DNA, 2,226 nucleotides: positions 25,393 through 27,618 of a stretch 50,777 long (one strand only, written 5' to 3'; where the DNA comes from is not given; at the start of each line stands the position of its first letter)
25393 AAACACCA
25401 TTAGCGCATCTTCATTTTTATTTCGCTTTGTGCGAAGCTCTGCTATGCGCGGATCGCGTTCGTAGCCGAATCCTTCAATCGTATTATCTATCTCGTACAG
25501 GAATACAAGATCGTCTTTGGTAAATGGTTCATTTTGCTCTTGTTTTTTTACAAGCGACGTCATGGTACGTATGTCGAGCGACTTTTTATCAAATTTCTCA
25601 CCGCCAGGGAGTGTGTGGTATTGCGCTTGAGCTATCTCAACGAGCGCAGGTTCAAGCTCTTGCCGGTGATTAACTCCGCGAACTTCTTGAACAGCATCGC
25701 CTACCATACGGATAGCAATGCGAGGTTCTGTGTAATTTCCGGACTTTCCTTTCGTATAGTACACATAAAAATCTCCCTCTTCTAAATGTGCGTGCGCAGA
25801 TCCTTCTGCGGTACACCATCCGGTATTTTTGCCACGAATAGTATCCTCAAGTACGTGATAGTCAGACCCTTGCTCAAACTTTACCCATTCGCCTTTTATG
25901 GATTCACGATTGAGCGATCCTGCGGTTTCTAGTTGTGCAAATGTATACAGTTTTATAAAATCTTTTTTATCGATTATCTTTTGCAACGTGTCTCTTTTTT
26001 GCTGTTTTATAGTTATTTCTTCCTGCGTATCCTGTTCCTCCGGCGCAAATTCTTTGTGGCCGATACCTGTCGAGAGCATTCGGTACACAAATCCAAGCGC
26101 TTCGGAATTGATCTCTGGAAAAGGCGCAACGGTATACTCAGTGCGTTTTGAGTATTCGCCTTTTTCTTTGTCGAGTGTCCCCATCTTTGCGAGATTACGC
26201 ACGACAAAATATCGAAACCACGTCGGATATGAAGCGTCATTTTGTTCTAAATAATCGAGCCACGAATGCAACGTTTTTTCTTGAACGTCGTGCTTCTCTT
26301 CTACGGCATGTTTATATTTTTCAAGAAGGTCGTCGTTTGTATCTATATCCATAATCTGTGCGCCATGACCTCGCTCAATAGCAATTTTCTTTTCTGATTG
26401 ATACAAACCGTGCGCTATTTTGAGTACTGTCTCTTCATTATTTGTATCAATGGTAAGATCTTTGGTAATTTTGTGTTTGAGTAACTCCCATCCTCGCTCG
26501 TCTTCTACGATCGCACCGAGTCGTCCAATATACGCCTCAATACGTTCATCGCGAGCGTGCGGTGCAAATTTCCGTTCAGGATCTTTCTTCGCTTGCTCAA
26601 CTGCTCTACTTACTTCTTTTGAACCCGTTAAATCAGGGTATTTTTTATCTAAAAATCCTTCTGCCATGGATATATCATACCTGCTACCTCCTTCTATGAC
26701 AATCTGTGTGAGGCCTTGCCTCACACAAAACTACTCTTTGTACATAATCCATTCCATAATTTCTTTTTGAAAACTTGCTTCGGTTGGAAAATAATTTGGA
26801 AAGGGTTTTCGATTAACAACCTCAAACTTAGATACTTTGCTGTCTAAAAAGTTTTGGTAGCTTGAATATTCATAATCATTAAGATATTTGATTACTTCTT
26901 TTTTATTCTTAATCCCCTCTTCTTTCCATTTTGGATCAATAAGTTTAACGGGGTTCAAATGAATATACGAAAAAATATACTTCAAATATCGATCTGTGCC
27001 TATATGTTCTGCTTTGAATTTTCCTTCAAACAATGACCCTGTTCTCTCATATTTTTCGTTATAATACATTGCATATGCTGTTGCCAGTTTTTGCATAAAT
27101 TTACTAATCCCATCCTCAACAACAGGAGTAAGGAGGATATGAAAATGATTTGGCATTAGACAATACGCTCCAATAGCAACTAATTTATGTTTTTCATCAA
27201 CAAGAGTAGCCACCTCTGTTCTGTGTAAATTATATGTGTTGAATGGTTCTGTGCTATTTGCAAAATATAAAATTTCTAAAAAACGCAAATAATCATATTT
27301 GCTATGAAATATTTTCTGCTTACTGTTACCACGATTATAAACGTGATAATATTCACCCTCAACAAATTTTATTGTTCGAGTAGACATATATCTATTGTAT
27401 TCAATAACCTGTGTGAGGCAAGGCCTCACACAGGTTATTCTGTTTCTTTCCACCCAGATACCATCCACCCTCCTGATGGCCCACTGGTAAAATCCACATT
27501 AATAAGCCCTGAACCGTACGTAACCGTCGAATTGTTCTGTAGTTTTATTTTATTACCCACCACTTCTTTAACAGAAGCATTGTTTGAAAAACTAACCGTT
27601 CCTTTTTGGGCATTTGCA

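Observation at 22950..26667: Complete diversity-generating retroelement with adenine-only TR/VR divergence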

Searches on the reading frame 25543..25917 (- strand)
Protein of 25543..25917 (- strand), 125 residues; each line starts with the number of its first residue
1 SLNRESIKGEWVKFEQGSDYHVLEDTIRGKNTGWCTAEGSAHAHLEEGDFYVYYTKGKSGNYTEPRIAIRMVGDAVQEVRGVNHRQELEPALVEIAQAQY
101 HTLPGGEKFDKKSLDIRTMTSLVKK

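Call 85: search_protein_families(library=pfam, proteins=[window:25543-25917:-], max_evalue=10)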
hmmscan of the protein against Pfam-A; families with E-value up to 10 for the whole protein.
seq(125 aa): 0 families

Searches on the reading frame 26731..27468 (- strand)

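Call 5: search_protein_families(library=pfam, proteins=[window:26731-27468:-], max_evalue=0.01)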
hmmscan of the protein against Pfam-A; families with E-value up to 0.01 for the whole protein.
window:26731-27468:- (245 aa): 1 family
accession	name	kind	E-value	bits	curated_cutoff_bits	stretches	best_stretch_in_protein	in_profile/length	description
PF01797.21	Y1_Tnp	-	2.6e-10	40.9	23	1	93-170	37-119/121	Transposase IS200 like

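Call 11: search_protein_families(library=ncbifam, proteins=[window:26731-27468:-], max_evalue=0.01)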
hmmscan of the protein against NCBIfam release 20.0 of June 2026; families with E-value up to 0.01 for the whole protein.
window:26731-27468:- (245 aa): 1 family
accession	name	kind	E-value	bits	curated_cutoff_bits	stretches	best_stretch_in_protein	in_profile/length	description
NF047646.1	REP_Tyr_transpos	equivalog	4.1e-11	43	80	1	92-175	42-133/146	REP-associated tyrosine transposase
